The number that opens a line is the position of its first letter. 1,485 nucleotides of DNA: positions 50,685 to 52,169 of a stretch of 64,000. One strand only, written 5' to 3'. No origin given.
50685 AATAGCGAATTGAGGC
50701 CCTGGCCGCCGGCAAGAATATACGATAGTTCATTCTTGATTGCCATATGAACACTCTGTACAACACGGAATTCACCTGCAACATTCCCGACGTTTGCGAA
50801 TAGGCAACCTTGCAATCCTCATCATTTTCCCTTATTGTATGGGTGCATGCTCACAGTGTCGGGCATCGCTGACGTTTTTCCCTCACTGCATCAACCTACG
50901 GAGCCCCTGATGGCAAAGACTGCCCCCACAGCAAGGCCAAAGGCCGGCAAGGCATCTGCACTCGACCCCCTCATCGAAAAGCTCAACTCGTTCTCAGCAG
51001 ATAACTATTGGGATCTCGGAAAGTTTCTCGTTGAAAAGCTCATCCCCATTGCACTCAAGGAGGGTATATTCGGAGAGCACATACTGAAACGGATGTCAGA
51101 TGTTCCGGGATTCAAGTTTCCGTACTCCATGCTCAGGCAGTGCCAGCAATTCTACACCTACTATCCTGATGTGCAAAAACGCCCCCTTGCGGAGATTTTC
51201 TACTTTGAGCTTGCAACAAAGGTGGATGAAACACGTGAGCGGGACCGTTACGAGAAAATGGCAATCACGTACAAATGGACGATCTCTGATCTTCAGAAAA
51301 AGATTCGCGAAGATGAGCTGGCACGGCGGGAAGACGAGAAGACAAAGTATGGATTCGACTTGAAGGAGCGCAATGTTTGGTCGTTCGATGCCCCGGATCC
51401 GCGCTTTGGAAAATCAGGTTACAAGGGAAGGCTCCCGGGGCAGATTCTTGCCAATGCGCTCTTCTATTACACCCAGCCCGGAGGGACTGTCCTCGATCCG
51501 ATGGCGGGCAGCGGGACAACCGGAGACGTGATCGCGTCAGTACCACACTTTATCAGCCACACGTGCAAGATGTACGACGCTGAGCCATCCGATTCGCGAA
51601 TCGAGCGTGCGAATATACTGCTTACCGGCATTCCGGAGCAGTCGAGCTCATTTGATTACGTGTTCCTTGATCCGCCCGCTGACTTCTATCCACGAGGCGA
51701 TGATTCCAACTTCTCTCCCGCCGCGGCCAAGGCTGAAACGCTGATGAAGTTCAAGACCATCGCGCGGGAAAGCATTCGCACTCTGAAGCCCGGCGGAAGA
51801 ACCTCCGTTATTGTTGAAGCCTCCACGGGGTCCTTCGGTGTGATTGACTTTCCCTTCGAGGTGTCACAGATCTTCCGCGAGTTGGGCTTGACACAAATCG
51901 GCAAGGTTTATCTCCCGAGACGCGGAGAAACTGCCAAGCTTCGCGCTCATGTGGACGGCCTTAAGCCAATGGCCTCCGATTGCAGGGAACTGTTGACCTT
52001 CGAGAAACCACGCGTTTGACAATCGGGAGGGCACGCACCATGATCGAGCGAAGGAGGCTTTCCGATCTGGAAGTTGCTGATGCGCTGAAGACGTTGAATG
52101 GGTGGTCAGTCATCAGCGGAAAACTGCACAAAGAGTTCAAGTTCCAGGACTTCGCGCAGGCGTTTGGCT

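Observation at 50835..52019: Orphan methyltransferase-like protein with permuted DNA-MTase motifs, a DPPA catalytic-motif variant and an uncharacterised N-terminal domain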

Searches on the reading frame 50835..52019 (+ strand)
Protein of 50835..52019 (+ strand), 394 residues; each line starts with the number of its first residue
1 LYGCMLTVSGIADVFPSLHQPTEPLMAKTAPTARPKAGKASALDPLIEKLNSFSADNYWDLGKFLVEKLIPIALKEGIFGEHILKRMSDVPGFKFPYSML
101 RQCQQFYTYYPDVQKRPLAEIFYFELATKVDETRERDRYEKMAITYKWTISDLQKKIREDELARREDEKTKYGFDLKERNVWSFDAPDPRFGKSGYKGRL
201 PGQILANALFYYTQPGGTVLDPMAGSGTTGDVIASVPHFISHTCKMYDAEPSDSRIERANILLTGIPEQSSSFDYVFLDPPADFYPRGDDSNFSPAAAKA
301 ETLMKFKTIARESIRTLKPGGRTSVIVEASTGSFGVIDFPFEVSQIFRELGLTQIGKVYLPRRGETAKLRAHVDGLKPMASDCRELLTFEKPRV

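Call 3: search_protein_families(library=pfam, proteins=[window:50835-52019:+], max_evalue=1)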
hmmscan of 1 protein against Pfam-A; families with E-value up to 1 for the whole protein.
window:50835-52019:+ (394 aa): 4 families
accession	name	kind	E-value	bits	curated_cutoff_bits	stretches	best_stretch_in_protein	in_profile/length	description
PF01555.25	N6_N4_Mtase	-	1.1e-07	32.4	26.7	1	154-234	117-200/221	DNA methylase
PF17761.7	DUF1016_N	-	2.4e-07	31.3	32.8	1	47-160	14-133/137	DUF1016 N-terminal domain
PF03602.21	Cons_hypoth95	-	0.05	13.7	24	1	255-281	96-122/182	Conserved hypothetical protein 95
PF01170.24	UPF0020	-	0.38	10.9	22.3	1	205-228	16-41/197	RMKL-like, methyltransferase domain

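Call 4: search_protein_families(library=ncbifam, proteins=[window:50835-52019:+], max_evalue=1)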
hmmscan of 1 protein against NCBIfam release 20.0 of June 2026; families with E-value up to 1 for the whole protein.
window:50835-52019:+ (394 aa): 2 families
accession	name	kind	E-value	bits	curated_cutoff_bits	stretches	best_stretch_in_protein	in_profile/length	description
NF008572.0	PRK11524.1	equivalog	0.00074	18.7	292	1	179-235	177-234/294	adenine-specific DNA-methyltransferase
NF050803.1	DnaMtaseCcrMCaul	equivalog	0.0015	17.5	830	1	199-257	189-248/350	adenine-specific DNA-methyltransferase CcrM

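Call 5: search_solved_structures(query=window:50835-52019:+, max_evalue=1, show_alignments=3)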
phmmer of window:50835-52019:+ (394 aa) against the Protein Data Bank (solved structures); distinct sequences matched with E-value up to 1: 4.
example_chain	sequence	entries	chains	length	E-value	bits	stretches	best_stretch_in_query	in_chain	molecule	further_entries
8urk_A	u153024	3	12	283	0.1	14.9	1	178-234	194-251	Methyltransferase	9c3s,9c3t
9c3u_A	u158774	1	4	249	0.11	14.7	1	178-234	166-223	Methyltransferase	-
6pbd_A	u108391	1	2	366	0.25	13.6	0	192-233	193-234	Modification methylase CcrMI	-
3tma_A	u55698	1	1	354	0.65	12.2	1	189-256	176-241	methyltransferase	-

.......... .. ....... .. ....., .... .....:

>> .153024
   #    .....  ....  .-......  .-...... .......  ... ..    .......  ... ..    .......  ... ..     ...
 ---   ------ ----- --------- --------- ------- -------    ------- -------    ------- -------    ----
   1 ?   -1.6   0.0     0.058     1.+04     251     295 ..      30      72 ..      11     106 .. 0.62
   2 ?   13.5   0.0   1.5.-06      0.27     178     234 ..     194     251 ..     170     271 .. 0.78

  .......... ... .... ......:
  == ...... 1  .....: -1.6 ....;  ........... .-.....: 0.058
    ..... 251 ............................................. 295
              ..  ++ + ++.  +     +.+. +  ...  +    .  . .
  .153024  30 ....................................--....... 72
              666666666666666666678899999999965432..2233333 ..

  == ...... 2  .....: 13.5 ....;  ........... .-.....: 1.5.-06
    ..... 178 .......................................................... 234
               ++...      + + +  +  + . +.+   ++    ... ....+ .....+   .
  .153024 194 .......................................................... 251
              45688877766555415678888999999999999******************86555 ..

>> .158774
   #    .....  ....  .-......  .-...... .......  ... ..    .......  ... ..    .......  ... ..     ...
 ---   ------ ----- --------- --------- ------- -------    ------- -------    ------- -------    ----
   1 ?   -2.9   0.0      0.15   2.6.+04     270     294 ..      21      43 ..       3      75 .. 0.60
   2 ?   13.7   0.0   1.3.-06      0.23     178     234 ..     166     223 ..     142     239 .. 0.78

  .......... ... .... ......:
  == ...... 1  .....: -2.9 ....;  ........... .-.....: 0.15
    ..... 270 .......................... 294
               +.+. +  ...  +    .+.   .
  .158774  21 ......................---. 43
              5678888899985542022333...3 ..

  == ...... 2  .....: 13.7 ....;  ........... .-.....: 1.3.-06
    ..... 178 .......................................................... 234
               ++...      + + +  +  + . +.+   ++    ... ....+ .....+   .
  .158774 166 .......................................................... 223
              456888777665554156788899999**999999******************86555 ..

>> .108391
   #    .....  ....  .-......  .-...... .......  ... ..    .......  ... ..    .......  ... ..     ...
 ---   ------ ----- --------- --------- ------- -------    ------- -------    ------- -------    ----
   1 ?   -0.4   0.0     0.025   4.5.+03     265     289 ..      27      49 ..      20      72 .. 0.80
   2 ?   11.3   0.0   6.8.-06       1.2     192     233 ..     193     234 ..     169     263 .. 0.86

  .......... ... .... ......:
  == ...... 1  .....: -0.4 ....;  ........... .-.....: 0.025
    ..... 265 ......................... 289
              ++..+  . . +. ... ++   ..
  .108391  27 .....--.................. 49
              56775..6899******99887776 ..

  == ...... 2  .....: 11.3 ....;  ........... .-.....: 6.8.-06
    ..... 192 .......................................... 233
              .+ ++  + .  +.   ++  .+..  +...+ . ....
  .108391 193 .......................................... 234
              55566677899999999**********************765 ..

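Call 6: find_homologous_proteins(query=window:50835-52019:+, max_evalue=0.001)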
Query window:50835-52019:+ (394 aa): 380 proteins with E <= 0.001 among 8000 candidates; the best 120 are listed.
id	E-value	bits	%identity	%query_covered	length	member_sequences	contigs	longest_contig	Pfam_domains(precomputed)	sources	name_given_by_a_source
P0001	5.7e-232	788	93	94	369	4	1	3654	PF17761.8,PF01555.25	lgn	-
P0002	2.2e-231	786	92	94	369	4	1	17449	PF17761.8,PF01555.25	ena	-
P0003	1.7e-223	760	88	94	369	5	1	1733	PF17761.8,PF01555.25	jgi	jgi:hypothetical protein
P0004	3.4e-223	759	89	94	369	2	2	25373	PF17761.8,PF01555.25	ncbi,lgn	-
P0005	1.5e-220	750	89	90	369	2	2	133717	PF17761.8,PF01555.25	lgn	-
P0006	2.0e-220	750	86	94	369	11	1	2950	PF17761.8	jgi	-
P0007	5.3e-220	748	87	93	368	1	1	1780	PF17761.8,PF01555.25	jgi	jgi:hypothetical protein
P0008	1.4e-219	747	87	94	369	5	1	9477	PF17761.8,PF01555.25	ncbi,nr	ncbi:MAG: hypothetical protein HW412_861 [Bacteroidetes bacterium]|nr:hypothetical protein [Bacteroi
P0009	3.2e-217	739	85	94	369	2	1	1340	PF17761.8,PF01555.25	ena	-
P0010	5.6e-217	738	86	94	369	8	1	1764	PF17761.8,PF01555.25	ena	-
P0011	8.9e-215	731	85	94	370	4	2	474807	PF17761.8,PF01555.25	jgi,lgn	jgi:hypothetical protein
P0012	1.3e-214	731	84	94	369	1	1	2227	PF17761.8,PF01555.25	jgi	jgi:hypothetical protein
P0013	1.4e-212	724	84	93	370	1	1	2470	PF17761.8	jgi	jgi:hypothetical protein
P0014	2.4e-212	723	83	94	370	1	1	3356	PF17761.8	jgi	jgi:hypothetical protein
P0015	3.2e-212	723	84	94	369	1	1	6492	PF17761.8,PF01555.25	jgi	jgi:hypothetical protein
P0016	5.4e-204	696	81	93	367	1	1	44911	PF17761.8,PF01555.25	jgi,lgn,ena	-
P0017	5.4e-202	689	79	94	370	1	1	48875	PF17761.8,PF01555.25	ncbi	ncbi:MAG: DNA methyltransferase [Bacteroidota bacterium]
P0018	1.4e-200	684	80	93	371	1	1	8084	PF17761.8,PF01555.25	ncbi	-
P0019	5.5e-200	682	79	93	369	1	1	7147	PF17761.8,PF01555.25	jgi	jgi:hypothetical protein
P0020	1.6e-199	681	79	93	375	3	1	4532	PF17761.8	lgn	-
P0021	1.4e-198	678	79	94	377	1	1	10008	PF17761.8,PF01555.25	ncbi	-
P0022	3.5e-198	677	79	93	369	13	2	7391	PF17761.8,PF01555.25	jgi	jgi:hypothetical protein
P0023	3.9e-198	676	78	89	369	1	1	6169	PF17761.8,PF01555.25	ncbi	-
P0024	1.2e-197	675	79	93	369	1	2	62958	PF17761.8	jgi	jgi:hypothetical protein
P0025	1.9e-197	674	78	93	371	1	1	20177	PF17761.8,PF01555.25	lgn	-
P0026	8.9e-197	672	78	93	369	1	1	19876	PF17761.8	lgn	-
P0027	6.0e-196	669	77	93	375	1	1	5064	PF17761.8,PF01555.25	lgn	-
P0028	5.0e-195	666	77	93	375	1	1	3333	PF01555.25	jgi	jgi:hypothetical protein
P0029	5.3e-195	666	76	93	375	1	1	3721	PF17761.8,PF01555.25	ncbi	-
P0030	1.2e-194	665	76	93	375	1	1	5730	PF17761.8,PF01555.25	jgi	jgi:hypothetical protein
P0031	1.3e-194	665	77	93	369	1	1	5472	PF17761.8,PF01555.25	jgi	jgi:hypothetical protein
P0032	6.4e-194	663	77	93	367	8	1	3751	PF17761.8,PF01555.25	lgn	-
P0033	1.6e-193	661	74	94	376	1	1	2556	PF17761.8,PF01555.25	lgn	-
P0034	2.0e-193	661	76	94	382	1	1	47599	PF17761.8,PF01555.25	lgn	-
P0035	2.4e-193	661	76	93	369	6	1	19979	PF17761.8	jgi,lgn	jgi:hypothetical protein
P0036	2.5e-193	661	77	93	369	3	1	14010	PF17761.8,PF01555.25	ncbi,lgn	-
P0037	3.8e-193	660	77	93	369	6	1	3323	PF17761.8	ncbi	-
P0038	1.4e-192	658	76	93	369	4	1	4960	PF17761.8,PF01555.25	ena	-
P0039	2.2e-192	657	75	93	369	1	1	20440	PF17761.8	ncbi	-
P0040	2.5e-192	657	75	93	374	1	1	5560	PF17761.8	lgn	-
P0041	2.9e-192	657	74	93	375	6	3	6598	PF01555.25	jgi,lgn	jgi:hypothetical protein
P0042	5.5e-192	656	76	93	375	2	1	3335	PF01555.25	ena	-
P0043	8.0e-192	656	77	89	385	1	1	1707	PF17761.8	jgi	-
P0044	2.6e-191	654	76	90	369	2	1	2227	PF17761.8,PF01555.25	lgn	-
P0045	4.0e-191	653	78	90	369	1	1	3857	PF17761.8,PF01555.25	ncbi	-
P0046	8.9e-190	649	76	93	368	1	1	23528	PF17761.8,PF01555.25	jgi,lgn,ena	-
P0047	3.1e-189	647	75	94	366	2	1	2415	PF17761.8,PF01555.25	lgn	-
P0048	9.5e-189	645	74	93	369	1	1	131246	PF17761.8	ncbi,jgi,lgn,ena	-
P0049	1.8e-188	645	75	93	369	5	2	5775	PF17761.8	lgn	-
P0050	1.2e-187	642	74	93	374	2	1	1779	PF17761.8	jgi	jgi:hypothetical protein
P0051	1.3e-187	642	74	94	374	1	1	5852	PF01555.25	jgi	jgi:hypothetical protein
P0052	2.2e-187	641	75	93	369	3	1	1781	PF01555.25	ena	-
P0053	6.9e-187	639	75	93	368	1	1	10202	PF17761.8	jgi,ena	-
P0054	1.1e-186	639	74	93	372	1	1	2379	PF17761.8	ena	-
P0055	5.8e-186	636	74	93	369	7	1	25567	PF17761.8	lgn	-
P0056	1.1e-185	635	75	90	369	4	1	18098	PF17761.8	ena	-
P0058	1.4e-185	635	73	93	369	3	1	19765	PF17761.8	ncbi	-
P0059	2.4e-185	634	74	93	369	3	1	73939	PF17761.8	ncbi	-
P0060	2.5e-185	634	73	93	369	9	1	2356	PF17761.8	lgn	-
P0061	2.7e-185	634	72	94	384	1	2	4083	PF17761.8,PF01555.25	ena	-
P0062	3.7e-185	634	73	93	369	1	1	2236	PF17761.8,PF01555.25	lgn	-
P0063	3.8e-185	634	73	93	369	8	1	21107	PF17761.8,PF01555.25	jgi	jgi:hypothetical protein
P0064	5.2e-185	633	75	90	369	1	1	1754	PF17761.8,PF01555.25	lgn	-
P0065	5.3e-185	633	73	89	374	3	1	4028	PF17761.8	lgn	-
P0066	2.7e-184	631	76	90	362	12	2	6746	PF17761.8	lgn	-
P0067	2.8e-184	631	73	93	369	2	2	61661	PF17761.8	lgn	-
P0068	8.3e-184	629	76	90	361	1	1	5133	PF17761.8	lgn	-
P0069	1.1e-183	629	74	93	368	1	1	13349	PF17761.8,PF01555.25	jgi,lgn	jgi:SAM-dependent methyltransferase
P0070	1.3e-183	629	71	93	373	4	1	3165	PF17761.8,PF01555.25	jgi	jgi:hypothetical protein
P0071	1.5e-183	628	73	93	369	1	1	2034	PF17761.8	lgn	-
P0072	2.1e-183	628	73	93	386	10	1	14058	PF17761.8,PF01555.25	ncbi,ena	-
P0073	2.6e-183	628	71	93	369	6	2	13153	PF17761.8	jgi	jgi:hypothetical protein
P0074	3.1e-183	627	72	93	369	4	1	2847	PF17761.8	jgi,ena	-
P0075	1.2e-182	625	73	93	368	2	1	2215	PF17761.8,PF01555.25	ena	-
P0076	8.3e-182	623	72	93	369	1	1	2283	PF17761.8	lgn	-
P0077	1.8e-180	618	71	93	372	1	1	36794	PF17761.8,PF01555.25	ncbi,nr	ncbi:MAG: hypothetical protein HY961_10630 [Ignavibacteriae bacterium]|nr:hypothetical protein [Igna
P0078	1.9e-180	618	72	93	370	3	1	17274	PF17761.8,PF01555.25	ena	-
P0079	5.1e-180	617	71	93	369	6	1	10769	PF17761.8,PF01555.25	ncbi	-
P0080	5.5e-180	617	70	93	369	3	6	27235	PF17761.8,PF01555.25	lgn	-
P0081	6.1e-180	616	70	93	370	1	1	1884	PF17761.8,PF01555.25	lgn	-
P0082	1.7e-179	615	70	93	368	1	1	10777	PF17761.8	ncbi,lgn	ncbi:MAG: hypothetical protein WB626_06645 [Bacteroidota bacterium]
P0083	5.5e-179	613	70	93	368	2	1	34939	PF01555.25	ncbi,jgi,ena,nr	ncbi:MAG: site-specific DNA-methyltransferase [Ignavibacteria bacterium]|nr:site-specific DNA-methyl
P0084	2.3e-178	611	69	94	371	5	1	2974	PF17761.8,PF01555.25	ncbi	-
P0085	2.5e-178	611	70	93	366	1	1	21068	PF17761.8,PF01555.25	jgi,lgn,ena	-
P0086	9.9e-178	609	71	90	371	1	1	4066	PF17761.8,PF01555.25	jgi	jgi:hypothetical protein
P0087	2.2e-177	608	70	93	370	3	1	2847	PF17761.8,PF01555.25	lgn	-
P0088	3.8e-177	607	70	93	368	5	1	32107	PF17761.8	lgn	-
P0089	1.1e-175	602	70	93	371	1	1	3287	PF17761.8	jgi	jgi:16S rRNA G966 N2-methylase RsmD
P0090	3.2e-175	601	69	93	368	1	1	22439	PF01555.25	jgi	-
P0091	1.0e-174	599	69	93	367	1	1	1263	PF17761.8,PF01555.25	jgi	jgi:hypothetical protein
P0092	2.3e-174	598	69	93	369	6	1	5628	PF01555.25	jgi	jgi:hypothetical protein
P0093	1.8e-173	595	68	93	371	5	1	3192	PF17761.8,PF01555.25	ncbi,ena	-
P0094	2.2e-173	595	68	93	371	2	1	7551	PF17761.8,PF01555.25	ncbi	-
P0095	6.2e-173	593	68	94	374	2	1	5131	PF17761.8,PF01555.25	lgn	-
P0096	7.2e-173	593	70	89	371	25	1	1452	PF17761.8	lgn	-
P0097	8.4e-173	593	70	93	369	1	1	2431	PF17761.8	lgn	-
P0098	2.2e-172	592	67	93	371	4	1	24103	PF17761.8,PF01555.25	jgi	jgi:hypothetical protein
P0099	4.3e-172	591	69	91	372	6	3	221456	PF01555.25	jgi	jgi:hypothetical protein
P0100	5.2e-172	590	70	94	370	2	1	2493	PF01555.25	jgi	jgi:hypothetical protein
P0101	1.9e-171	589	69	93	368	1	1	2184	PF17761.8,PF01555.25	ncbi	-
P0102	2.7e-171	588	69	92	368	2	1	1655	PF17761.8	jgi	-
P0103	1.3e-170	586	69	93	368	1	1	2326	PF17761.8,PF01555.25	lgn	-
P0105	2.1e-170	585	69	90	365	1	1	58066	PF17761.8,PF01555.25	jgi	jgi:hypothetical protein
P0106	5.5e-170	584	69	91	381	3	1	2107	PF17761.8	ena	-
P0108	9.3e-169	580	67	94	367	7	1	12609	PF17761.8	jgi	jgi:hypothetical protein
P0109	1.2e-168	579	67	93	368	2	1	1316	PF17761.8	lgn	-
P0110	2.0e-168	579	67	89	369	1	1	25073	PF01555.25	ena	-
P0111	2.6e-168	578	68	91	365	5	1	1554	PF17761.8,PF01555.25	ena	-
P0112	2.9e-168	578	65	93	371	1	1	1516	PF17761.8,PF01555.25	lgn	-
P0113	3.1e-167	575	66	93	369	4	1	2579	PF17761.8,PF01555.25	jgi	-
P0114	4.3e-167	574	68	93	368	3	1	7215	PF17761.8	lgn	-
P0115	5.1e-167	574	67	93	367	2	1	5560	PF17761.8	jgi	jgi:hypothetical protein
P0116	5.7e-167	574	69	93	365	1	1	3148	PF17761.8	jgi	jgi:hypothetical protein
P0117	8.9e-167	573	68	93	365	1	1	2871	PF17761.8,PF01555.25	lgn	-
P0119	2.0e-166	572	68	93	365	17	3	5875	PF17761.8,PF01555.25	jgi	jgi:hypothetical protein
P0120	2.9e-166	571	68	93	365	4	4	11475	PF17761.8,PF01555.25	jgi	jgi:DNA modification methylase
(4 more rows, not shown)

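Call 14: search_protein_families(library=padloc, proteins=[window:50910-52016:+], max_evalue=1)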
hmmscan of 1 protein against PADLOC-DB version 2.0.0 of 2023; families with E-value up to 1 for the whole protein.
window:50910-52016:+ (369 aa): 41 families (the best 25 are shown)
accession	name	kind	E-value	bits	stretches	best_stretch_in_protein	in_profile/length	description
PDLC04807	PDC-S02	-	9.6e-10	36.2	1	22-141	32-158/351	-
PDLC04827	PDC-S02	-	1.1e-09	36.3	1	22-144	29-155/234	-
PDLC03353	MTase_II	-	1.2e-09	36.1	1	112-205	139-223/260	Type II methyltransferase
PDLC04812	PDC-S02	-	8.5e-08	30.2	1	23-135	28-144/151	-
PDLC04795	PDC-S02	-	1.6e-07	28.9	1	23-150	44-177/357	-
PDLC04820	PDC-S02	-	3.3e-07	27.7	1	24-133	47-163/332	-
PDLC04831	PDC-S02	-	1.1e-06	26.4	1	30-152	38-166/346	-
PDLC04810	PDC-S02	-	8e-06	23.3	1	24-151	32-178/355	-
PDLC03350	MTase_II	-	1.7e-05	22.4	1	126-206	193-269/312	Type II methyltransferase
PDLC03299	MTase_II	-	1.8e-05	22.4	1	144-209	168-234/296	Type II methyltransferase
PDLC04826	PDC-S02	-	2.3e-05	22.2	1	24-151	32-165/222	-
PDLC02541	PglX|PglXI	-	2.4e-05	20.6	1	163-205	113-155/919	PglXI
PDLC04803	PDC-S02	-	4.2e-05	21.3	1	70-148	10-89/269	-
PDLC03371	MTase_II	-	5.4e-05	20.8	1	130-205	151-225/260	Type II methyltransferase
PDLC04134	mad2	-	5.5e-05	20.2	1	180-304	279-398/492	mads_2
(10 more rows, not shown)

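Call 15: search_protein_families(library=phrogs, proteins=[window:50910-52016:+], max_evalue=1)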
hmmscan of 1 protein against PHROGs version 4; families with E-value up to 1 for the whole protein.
window:50910-52016:+ (369 aa): 9 families
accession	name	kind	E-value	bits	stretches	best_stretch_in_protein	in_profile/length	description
phrog_67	-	other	2e-05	24.9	1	180-205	291-316/743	DNA methyltransferase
phrog_22762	-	unknown function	3.2e-05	24.3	1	31-139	36-147/343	-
phrog_3008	-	other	4.6e-05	23.8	1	176-206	155-185/244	DNA methyltransferase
phrog_498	-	other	0.00033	20.3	1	140-205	327-393/633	DNA methyltransferase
phrog_18146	-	other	0.0049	16.8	1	171-205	49-84/452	DNA methyltransferase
phrog_12517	-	unknown function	0.032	14.4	1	184-207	99-122/316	-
phrog_23085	-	unknown function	0.12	13.1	1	139-204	11-77/138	-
phrog_18293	-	other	0.13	13.2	1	185-209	60-82/119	methyltransferase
phrog_8769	-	other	0.4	11.6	1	188-205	9-26/71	methyltransferase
